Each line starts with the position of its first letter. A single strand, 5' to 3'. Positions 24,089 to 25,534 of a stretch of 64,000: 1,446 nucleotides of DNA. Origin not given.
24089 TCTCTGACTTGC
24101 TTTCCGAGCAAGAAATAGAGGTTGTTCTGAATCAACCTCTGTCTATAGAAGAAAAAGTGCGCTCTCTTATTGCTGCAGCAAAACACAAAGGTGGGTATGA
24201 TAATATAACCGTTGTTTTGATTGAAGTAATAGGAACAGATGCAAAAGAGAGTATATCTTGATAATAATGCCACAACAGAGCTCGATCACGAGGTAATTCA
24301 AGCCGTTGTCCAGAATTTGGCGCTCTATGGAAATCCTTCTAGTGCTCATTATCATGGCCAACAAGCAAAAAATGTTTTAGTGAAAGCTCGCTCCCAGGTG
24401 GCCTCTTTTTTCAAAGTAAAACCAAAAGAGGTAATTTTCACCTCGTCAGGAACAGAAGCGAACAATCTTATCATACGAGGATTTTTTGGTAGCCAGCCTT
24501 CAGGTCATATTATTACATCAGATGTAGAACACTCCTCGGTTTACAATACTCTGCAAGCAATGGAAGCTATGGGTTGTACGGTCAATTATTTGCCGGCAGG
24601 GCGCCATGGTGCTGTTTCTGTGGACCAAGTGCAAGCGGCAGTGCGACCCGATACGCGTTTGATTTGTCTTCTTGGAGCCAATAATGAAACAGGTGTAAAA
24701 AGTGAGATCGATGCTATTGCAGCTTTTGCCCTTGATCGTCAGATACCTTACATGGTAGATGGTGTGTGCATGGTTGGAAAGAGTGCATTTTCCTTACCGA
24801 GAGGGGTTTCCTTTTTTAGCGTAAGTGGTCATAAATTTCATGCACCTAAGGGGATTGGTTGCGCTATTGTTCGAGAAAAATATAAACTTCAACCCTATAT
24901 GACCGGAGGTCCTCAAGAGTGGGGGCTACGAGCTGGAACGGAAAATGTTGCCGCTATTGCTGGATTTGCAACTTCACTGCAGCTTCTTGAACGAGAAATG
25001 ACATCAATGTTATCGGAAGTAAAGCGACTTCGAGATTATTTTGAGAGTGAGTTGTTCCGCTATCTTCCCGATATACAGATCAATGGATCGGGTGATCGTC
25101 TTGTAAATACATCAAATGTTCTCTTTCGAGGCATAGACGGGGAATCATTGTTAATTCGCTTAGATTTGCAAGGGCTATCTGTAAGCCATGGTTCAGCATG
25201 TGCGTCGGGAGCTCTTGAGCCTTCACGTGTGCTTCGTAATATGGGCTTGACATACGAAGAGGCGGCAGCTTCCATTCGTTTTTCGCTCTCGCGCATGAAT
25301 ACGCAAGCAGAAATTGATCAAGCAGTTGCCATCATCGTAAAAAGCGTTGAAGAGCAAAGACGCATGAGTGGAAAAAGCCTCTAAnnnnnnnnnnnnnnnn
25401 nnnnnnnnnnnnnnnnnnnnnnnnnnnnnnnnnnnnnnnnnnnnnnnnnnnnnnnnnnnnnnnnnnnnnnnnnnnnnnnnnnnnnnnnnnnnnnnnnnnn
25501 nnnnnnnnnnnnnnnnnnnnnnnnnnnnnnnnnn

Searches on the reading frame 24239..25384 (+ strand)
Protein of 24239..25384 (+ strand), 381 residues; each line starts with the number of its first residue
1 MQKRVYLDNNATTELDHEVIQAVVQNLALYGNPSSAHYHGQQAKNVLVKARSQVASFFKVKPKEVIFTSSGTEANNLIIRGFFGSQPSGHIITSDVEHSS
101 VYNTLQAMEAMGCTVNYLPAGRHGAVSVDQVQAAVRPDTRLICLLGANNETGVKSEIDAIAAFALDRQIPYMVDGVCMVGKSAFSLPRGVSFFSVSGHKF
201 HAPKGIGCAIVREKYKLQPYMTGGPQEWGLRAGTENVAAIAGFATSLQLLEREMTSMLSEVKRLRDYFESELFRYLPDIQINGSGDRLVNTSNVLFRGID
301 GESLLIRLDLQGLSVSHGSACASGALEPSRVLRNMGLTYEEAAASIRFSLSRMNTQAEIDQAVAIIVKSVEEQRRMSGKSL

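Call 101: search_protein_families(library=ncbifam, proteins=[window:24239-25384:+], max_evalue=1e-10)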
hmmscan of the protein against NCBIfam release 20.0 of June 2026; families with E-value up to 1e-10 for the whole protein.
window:24239-25384:+ (381 aa): 16 families
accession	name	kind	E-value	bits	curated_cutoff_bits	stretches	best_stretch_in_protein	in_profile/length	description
TIGR03402.1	FeS_nifS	equivalog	1.3e-111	373.1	530.75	1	5-377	1-377/379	cysteine desulfurase NifS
NF010611.0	PRK14012.1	equivalog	8.9e-90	301.5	548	1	2-377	4-386/406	IscS subfamily cysteine desulfurase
TIGR03235.1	DNA_S_dndA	equivalog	8.3e-89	298.3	480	1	6-350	1-353/353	cysteine desulfurase DndA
TIGR02006.1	IscS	equivalog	3.8e-87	292.9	643.2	1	1-377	1-382/402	IscS subfamily cysteine desulfurase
TIGR03403.1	nifS_epsilon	equivalog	2e-80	270.5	587.7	1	5-377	1-380/382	NifS family cysteine desulfurase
NF002806.0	PRK02948.1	subfamily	9.9e-69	232.1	304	1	5-374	2-376/381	IscS subfamily cysteine desulfurase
TIGR01977.1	am_tr_V_EF2568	hypoth_equivalog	8.3e-39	133.6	377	1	5-367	1-374/376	cysteine desulfurase family protein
TIGR01979.1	sufS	subfamily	3.7e-36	124.8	475.1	1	3-368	18-397/403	SufS family cysteine desulfurase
TIGR03392.1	FeS_syn_CsdA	equivalog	1.8e-24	86.7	493.6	1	2-370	15-393/398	cysteine desulfurase CsdA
NF008126.0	PRK10874.1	equivalog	2.3e-24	86.3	607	1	2-370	18-396/401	cysteine desulfurase CsdA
NF041166.1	f2_encap_cargo1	exception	3.8e-24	85.8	800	1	4-366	246-620/623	family 2A encapsulin nanocompartment cargo protein cysteine desulfurase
TIGR01976.1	am_tr_V_VC1184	hypoth_equivalog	2.1e-23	83.3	352.35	1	3-364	18-399/401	cysteine desulfurase-like protein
NF040779.1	Sec_lyase_SclA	exception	2.7e-23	82.5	525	1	5-326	1-342/378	selenocysteine lyase SclA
NF006791.0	PRK09295.1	equivalog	4.7e-19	68.7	661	1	5-366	25-398/406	cysteine desulfurase SufS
NF051467.1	peri_mod_PvdN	equivalog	5e-12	45.2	650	1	30-218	80-286/425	pyoverdine-tailoring periplasmic protein PvdN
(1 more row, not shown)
